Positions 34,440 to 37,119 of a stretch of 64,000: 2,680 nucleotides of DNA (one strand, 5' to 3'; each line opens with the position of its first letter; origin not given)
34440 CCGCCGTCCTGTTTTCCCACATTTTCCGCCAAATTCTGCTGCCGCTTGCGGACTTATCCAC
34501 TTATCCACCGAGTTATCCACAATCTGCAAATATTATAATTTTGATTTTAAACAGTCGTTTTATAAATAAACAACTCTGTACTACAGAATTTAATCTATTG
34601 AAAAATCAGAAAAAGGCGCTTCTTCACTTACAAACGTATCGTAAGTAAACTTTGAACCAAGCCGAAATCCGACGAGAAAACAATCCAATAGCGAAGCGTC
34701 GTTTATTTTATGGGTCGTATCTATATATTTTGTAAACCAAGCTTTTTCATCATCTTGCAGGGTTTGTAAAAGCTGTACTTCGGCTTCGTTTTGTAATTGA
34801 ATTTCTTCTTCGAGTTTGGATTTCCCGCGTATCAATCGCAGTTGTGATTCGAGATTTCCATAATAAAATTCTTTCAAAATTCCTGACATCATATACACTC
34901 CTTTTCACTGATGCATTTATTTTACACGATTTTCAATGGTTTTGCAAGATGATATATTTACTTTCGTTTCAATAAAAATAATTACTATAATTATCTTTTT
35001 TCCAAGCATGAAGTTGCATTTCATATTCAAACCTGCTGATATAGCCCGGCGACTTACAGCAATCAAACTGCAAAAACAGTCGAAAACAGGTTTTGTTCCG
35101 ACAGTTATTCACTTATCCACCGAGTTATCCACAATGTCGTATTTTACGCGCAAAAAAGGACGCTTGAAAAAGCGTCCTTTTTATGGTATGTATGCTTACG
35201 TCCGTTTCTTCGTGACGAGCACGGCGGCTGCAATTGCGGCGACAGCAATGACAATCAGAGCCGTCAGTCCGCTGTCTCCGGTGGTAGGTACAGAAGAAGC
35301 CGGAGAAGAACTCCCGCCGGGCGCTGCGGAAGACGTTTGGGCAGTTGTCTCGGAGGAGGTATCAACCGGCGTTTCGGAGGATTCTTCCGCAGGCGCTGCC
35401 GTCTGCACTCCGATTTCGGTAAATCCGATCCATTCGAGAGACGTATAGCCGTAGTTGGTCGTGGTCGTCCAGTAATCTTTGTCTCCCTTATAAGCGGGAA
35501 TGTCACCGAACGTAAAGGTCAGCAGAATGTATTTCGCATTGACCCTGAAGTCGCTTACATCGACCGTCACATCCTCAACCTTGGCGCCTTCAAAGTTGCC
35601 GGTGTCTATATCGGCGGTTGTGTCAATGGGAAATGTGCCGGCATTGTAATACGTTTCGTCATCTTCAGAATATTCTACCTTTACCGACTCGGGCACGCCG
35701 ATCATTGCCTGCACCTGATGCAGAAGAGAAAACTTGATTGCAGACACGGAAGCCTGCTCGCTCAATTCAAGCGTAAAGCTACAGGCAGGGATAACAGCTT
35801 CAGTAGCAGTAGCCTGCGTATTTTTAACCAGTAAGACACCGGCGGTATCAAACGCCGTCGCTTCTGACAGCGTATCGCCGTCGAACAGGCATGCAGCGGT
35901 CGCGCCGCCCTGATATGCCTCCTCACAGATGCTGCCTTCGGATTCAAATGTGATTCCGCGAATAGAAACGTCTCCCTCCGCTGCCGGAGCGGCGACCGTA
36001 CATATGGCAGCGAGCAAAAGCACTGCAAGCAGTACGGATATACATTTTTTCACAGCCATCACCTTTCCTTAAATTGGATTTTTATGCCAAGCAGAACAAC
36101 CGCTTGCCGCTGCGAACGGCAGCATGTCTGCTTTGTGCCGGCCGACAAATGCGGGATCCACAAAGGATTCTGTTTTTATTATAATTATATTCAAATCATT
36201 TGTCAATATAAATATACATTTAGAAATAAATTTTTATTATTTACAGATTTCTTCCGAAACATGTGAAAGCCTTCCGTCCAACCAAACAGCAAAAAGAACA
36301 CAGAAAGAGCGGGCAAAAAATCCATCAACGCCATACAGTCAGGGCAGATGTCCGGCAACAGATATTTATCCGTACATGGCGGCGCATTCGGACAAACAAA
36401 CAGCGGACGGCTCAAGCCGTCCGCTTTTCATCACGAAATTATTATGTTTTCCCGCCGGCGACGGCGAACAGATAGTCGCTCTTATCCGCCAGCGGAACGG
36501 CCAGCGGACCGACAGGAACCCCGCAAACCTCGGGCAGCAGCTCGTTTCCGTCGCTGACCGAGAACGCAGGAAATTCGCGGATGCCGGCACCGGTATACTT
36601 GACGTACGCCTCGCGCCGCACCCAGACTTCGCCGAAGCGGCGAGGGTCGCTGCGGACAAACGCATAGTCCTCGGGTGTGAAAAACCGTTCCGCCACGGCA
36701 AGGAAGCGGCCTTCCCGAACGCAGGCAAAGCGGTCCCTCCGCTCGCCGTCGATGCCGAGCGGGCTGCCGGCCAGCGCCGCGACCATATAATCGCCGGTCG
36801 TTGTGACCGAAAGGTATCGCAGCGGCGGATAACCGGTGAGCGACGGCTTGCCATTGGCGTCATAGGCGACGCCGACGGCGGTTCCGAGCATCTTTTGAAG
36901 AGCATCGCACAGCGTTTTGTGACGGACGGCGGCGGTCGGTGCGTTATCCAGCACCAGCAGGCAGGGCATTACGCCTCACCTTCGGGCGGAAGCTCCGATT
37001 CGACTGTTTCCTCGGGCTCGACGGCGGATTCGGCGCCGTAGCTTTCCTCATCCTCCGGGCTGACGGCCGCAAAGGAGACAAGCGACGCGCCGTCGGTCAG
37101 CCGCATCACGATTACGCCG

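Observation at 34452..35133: Two near-identical triple DnaA-box arrays form direct repeats around a low-GC one-gene cassette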

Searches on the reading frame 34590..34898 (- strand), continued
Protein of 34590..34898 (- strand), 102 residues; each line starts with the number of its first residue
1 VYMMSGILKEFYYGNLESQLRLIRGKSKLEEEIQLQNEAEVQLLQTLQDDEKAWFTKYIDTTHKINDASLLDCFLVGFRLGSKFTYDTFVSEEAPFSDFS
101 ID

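Call 58: fold_search(model_id=the predicted structure, library=pdb)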
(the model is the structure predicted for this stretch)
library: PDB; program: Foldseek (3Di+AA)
matches with E <= 10: 6; with E <= 0.001: 0
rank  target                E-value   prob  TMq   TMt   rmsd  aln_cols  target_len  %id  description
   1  5mto_A                5.1e+00  0.12  0.39  0.37   6.2        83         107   12  N-terminal domain of the human tumor suppressor ING5 C19S mutant (released 2018-02-28)
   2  6vld_A                7.8e+00  0.14  0.38  0.10   3.5        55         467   18  Crystal structure of human alpha 1,6-fucosyltransferase, FUT8 bound to GDP and A2SGP (released 2020-02-26)
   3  6tkv_A                7.8e+00  0.07  0.29  0.07   8.0        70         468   20  Crystal structure of the human FUT8 in complex with GDP and a biantennary complex N-glycan (released 2020-01-29)
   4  9nb1_J                7.8e+00  0.03  0.24  0.09  18.8        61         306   24  CRYO-EM STRUCTURE OF human U7 SNRNP WITH MUTANT LSM11 that disrupts contacts with CPSF73 (released 2026-01-21)
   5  5nfd_B                8.4e+00  0.08  0.33  0.40   6.0        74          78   16  Antiparallel monomeric coiled coil of Kif21A (released 2018-05-02)
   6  8cr1_C                9.0e+00  0.09  0.45  0.22   5.0        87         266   14  Homo sapiens Get1/Get2 heterotetramer in complex with a Get3 dimer (released 2023-11-29)

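Call 79: search_protein_families(library=padloc, proteins=[window:34590-34892:-], max_evalue=0.01)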
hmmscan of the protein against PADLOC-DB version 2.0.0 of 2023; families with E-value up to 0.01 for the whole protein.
window:34590-34892:- (100 aa): 0 families

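Call 80: search_protein_families(library=ncbifam, proteins=[window:34590-34892:-], max_evalue=0.01)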
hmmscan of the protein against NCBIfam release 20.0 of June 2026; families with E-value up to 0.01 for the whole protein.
window:34590-34892:- (100 aa): 0 families

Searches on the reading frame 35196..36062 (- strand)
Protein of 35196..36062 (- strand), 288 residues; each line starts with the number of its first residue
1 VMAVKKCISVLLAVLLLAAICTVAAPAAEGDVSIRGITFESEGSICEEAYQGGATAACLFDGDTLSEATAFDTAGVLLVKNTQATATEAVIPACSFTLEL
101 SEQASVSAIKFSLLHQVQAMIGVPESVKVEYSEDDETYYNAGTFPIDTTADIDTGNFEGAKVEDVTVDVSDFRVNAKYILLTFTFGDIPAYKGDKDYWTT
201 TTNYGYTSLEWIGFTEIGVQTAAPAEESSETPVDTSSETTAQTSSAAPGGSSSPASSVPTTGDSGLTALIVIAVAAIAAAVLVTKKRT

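Call 4: search_protein_families(library=pfam, proteins=[window:35196-36062:-], max_evalue=0.1)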
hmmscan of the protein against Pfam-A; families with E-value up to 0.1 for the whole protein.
window:35196-36062:- (288 aa): 2 families
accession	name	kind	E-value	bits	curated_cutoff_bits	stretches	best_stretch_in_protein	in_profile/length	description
PF00746.26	Gram_pos_anchor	-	0.031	14.7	20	1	259-287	10-38/43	LPXTG cell wall anchor motif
PF00754.31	F5_F8_type_C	-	0.066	13.8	28.2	0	94-184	35-113/127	F5/8 type C domain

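Call 79: search_protein_families(library=padloc, proteins=[window:35196-36062:-], max_evalue=0.01)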
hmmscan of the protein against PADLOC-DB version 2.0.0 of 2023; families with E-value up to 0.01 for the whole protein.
window:35196-36062:- (288 aa): 0 families

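Call 80: search_protein_families(library=ncbifam, proteins=[window:35196-36062:-], max_evalue=0.01)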
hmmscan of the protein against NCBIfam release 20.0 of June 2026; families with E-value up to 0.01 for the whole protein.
window:35196-36062:- (288 aa): 3 families
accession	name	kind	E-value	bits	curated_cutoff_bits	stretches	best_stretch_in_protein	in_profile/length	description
NF053819.1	EF0750_LPXTG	subfamily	6e-06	26.7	47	1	212-286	38-101/105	EF2685/EF0750 family sortase-dependent surface protein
NF033189.1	internalin_A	exception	0.0027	16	1600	1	221-286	731-794/799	class 1 internalin InlA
TIGR01167.1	LPXTG_anchor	domain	0.0088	16.7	15.9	1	259-287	3-31/34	LPXTG cell wall anchor domain-containing protein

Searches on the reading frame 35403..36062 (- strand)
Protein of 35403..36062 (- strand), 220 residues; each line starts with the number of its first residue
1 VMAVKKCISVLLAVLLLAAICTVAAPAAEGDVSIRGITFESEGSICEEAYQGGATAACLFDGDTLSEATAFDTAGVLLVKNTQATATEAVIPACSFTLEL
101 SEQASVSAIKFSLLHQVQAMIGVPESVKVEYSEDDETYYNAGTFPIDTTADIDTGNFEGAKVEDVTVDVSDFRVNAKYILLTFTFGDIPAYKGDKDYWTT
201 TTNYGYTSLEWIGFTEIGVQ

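Call 82: find_homologous_proteins(query=window:35403-36062:-, max_evalue=1e-10)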
Query seq(220 aa) (220 aa): 15 proteins with E <= 1e-10 among 731 candidates.
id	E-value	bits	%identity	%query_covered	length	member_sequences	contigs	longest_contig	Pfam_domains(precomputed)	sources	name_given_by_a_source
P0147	1.3e-136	471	100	100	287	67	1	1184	-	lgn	-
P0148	1.9e-103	363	76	100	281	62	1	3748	-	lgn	-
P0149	1.2e-101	357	74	99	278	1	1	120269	-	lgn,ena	-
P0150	5.0e-100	351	74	99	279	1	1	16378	-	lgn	-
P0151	7.2e-100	351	74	99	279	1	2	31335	-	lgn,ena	-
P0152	9.7e-100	350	75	91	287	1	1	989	-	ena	-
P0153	1.5e-98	347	71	99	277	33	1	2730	-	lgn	-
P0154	2.1e-95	336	71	99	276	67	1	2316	-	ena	-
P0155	4.8e-94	332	73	88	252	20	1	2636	-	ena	-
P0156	5.2e-93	328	69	99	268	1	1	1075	-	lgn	-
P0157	2.3e-86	307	67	99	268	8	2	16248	-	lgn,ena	-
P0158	2.5e-77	277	75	76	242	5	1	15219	-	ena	-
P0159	1.5e-67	245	72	71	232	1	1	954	-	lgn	-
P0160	2.6e-62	228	80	59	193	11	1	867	-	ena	-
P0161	9.8e-24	102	71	31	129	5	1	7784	-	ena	-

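Call 83: find_encoding_contigs(protein=P0157, flank=6000, max_places=3)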
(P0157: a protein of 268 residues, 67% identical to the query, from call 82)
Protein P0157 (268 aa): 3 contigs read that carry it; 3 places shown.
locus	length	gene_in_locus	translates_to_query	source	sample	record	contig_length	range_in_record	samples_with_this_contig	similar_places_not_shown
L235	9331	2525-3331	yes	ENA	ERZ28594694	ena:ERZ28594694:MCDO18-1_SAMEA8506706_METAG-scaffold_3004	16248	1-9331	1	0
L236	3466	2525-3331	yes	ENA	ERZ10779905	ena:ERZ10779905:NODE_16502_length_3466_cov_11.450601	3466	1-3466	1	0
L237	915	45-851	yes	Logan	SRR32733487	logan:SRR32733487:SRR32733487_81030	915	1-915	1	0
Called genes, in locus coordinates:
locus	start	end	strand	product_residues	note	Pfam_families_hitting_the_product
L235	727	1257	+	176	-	PF01648:ACPS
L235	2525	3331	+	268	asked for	-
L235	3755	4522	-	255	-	PF00165:HTH_AraC (weak), PF12833:HTH_18, PF00165:HTH_AraC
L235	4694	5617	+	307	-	-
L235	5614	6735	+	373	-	-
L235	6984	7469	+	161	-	-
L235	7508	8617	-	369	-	PF01841:Transglut_core (weak)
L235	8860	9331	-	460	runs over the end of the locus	PF00768:Peptidase_S11, PF13354:Beta-lactamase2 (weak), PF07943:PBP5_C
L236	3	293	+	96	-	?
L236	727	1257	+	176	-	PF01648:ACPS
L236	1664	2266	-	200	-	-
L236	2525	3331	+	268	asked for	-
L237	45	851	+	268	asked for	-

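Call 84: find_encoding_contigs(protein=P0149, flank=6000, max_places=3)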
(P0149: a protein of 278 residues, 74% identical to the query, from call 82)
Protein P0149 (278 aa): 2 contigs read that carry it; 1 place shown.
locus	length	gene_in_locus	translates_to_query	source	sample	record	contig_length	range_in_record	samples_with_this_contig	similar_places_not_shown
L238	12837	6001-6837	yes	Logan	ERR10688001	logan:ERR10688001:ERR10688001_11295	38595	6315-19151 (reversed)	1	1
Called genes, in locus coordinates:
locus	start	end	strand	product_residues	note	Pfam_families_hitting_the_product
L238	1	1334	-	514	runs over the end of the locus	PF00890:FAD_binding_2, PF03486:HI0933_like (faint), PF02910:Succ_DH_flav_C (faint)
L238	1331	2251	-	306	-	PF04204:HTS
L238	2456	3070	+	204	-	PF01300:Sua5_yciO_yrdC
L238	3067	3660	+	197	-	PF01121:CoaE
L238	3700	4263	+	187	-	PF01464:SLT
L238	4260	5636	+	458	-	PF02127:Peptidase_M18, PF05343:Peptidase_M42 (faint)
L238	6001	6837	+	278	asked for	-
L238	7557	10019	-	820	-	-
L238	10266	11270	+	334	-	PF01145:Band_7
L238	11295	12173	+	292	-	PF01145:Band_7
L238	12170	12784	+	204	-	PF13302:Acetyltransf_3, PF00583:Acetyltransf_1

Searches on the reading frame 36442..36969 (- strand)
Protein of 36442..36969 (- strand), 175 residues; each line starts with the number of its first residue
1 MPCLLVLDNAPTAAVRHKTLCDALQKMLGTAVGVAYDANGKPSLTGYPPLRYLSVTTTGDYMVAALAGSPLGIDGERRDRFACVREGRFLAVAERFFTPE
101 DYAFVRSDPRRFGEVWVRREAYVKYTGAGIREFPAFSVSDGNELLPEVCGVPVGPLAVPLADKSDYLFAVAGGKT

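Call 4: search_protein_families(library=pfam, proteins=[window:36442-36969:-], max_evalue=0.1)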
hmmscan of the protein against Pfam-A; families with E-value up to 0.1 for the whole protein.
window:36442-36969:- (175 aa): 1 family
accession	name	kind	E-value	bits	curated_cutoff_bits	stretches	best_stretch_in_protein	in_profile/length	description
PF01648.25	ACPS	-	1e-10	42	25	1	70-140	1-78/111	4'-phosphopantetheinyl transferase superfamily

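Call 16: find_related_loci(query=window:36442-36969:-, collection=genome_contigs, flank=10000)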
Query window:36442-36969:- (175 aa) in genome_contigs; peptide patterns used: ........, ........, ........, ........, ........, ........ (x = any residue, [..] = any of these).
357 stretches matched a pattern; 99 encode a relative of the query (tblastn E <= 1e-3); the best 80 are kept; 80 distinct loci.
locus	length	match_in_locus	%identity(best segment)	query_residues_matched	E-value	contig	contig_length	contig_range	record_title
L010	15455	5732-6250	47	4-174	4e-47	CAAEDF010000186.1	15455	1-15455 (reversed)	MAG TPA_asm: Clostridia bacterium, isolate HGM12720, WGS project CAAEDF010000000 data, contig: ERS396495_2_k85_140864, w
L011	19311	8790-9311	44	5-174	3e-44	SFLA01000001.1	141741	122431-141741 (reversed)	MAG: Clostridiales bacterium isolate W2P1.047 Contig16, whole genome shotgun sequence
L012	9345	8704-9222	43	5-171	5e-41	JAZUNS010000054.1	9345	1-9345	MAG: Eubacteriales bacterium isolate T1900044883_TS20190349.MAGScoT_cleanbin_000001 SGB_3215_k141_30911, whole genome sh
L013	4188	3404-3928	42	5-172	1e-39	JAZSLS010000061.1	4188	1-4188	MAG: Eubacteriales bacterium isolate T1900044557_TS20190023.MAGScoT_cleanbin_000022 SGB_316_k141_1017149, whole genome s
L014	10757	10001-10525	41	5-172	1e-38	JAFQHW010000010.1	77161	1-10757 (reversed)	MAG: Clostridia bacterium isolate RGIG1834 Goat_Cecum-5__c56801, whole genome shotgun sequence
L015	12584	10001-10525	42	5-172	1e-38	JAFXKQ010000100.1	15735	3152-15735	MAG: Clostridia bacterium isolate RGIG6501 Sheep_Rectum.Co__c2176280, whole genome shotgun sequence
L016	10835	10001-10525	42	5-172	1e-38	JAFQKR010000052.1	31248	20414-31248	MAG: Clostridia bacterium isolate RGIG1907 Goat_Cecum.Co__c1551700, whole genome shotgun sequence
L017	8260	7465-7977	40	5-170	6e-38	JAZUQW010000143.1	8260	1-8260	MAG: Eubacteriales bacterium isolate T1900044855_TS20190321.MAGScoT_cleanbin_000020 SGB_3055_k141_1233422, whole genome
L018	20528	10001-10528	40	5-172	1e-36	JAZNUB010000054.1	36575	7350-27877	MAG: Eubacteriales bacterium isolate T1900044800_TS20190266.MAGScoT_cleanbin_000005 SGB_2703_k141_3277683, whole genome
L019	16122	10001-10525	39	5-171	3e-36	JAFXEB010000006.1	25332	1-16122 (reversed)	MAG: Clostridia bacterium isolate RGIG6331 Sheep_Rectum-3__c543, whole genome shotgun sequence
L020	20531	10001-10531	42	1-173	9e-36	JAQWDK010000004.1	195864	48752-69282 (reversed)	MAG: Eubacteriales bacterium isolate STF2_5 NODE_41_length_195864_cov_13.558193_Sandtown_F2, whole genome shotgun sequen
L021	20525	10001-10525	41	5-172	4e-38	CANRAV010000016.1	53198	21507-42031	MAG: uncultured Clostridia bacterium isolate Lapin-016__bin71 genome assembly, contig: Lapin-016__NODE_527_length_53198_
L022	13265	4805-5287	44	16-172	8e-33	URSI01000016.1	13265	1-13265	uncultured Clostridiales bacterium isolate UMGS1307 genome assembly, contig: NODE_3936_length_13265_cov_3.284709, whole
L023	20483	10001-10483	42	16-172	1e-32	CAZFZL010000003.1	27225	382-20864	MAG TPA_asm: uncultured Oscillospiraceae bacterium isolate binchicken_co108_134 genome assembly, contig: NODE_3613_lengt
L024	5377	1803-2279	35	15-171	2e-25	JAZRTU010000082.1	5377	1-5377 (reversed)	MAG: Eubacteriales bacterium isolate T1900045338_YK20190027.MAGScoT_cleanbin_000081 SGB_6640_k141_986070, whole genome s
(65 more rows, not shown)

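Call 35: find_encoding_contigs(protein=window:36442-36969:-, flank=7000, max_places=10)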
Protein window:36442-36969:- (175 aa): 25 contigs read that carry it; 10 places shown.
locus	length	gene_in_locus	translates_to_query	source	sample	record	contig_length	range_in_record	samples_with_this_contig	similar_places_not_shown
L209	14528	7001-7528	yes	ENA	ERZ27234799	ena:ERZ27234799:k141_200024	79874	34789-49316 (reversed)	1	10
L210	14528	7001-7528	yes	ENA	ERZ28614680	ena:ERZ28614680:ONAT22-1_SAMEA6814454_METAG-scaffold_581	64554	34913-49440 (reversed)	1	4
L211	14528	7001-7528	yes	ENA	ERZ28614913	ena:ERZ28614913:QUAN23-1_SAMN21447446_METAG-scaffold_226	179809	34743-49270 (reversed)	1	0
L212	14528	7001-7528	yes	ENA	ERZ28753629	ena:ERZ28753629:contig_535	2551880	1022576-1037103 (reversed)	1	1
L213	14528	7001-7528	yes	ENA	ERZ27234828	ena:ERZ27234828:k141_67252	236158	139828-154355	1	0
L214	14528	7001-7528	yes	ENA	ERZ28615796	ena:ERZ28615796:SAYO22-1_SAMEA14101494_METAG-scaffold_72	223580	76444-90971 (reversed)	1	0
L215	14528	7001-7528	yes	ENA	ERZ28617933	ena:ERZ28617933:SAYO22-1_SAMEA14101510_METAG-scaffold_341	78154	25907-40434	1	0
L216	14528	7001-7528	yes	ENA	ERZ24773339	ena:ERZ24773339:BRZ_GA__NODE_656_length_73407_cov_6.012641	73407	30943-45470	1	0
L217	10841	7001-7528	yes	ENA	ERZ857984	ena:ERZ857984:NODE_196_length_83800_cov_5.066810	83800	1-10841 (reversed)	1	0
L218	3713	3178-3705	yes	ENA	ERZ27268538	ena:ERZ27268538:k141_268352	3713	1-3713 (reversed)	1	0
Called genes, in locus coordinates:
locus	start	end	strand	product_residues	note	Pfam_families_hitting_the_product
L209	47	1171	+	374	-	PF00712:DNA_pol3_beta, PF02767:DNA_pol3_beta_2, PF02768:DNA_pol3_beta_3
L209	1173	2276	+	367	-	PF02463:SMC_N, PF13175:AAA_15, PF13476:AAA_23, PF13304:AAA_21 (faint)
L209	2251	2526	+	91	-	PF04025:RemA-like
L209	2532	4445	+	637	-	PF02518:HATPase_c, PF00204:DNA_gyraseB, PF01751:Toprim, PF00986:DNA_gyraseB_C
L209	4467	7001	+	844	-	PF00521:DNA_topoisoIV, PF03989:DNA_gyraseA_C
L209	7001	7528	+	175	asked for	PF01648:ACPS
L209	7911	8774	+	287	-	-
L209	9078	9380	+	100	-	PF20648:DUF6809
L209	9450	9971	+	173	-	-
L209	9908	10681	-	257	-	PF14525:AraC_binding_2 (weak), PF00165:HTH_AraC (weak), PF12833:HTH_18, PF00165:HTH_AraC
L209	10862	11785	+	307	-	-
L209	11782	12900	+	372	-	-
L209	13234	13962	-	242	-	-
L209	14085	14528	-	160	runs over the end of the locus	-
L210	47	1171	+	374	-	PF00712:DNA_pol3_beta, PF02767:DNA_pol3_beta_2, PF02768:DNA_pol3_beta_3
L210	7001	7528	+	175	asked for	PF01648:ACPS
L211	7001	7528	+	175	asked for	PF01648:ACPS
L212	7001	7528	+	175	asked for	PF01648:ACPS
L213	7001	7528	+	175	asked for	PF01648:ACPS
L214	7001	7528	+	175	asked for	PF01648:ACPS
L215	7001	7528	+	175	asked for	PF01648:ACPS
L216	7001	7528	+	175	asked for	PF01648:ACPS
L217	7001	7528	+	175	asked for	PF01648:ACPS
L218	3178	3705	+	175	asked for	PF01648:ACPS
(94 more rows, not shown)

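Call 80: search_protein_families(library=ncbifam, proteins=[window:36442-36969:-], max_evalue=0.01)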
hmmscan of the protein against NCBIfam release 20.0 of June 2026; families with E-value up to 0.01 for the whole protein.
window:36442-36969:- (175 aa): 4 families
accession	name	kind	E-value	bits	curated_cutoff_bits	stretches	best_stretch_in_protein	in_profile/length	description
NF042922.1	4PPT_HetI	equivalog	1.3e-05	24.6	370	1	32-134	82-187/235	4'-phosphopantetheinyl transferase HetI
NF047349.1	4PPT_AusB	equivalog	2.7e-05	23.7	225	1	38-131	69-153/205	aureusimine biosynthesis 4'-phosphopantetheinyl transferase AusB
TIGR00556.1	pantethn_trn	domain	0.0038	17.3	45.35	1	70-134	4-71/128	phosphopantetheine--protein transferase domain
NF007676.0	PRK10351.1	equivalog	0.0075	15.9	174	0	11-129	26-146/195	4'-phosphopantetheinyl transferase AcpT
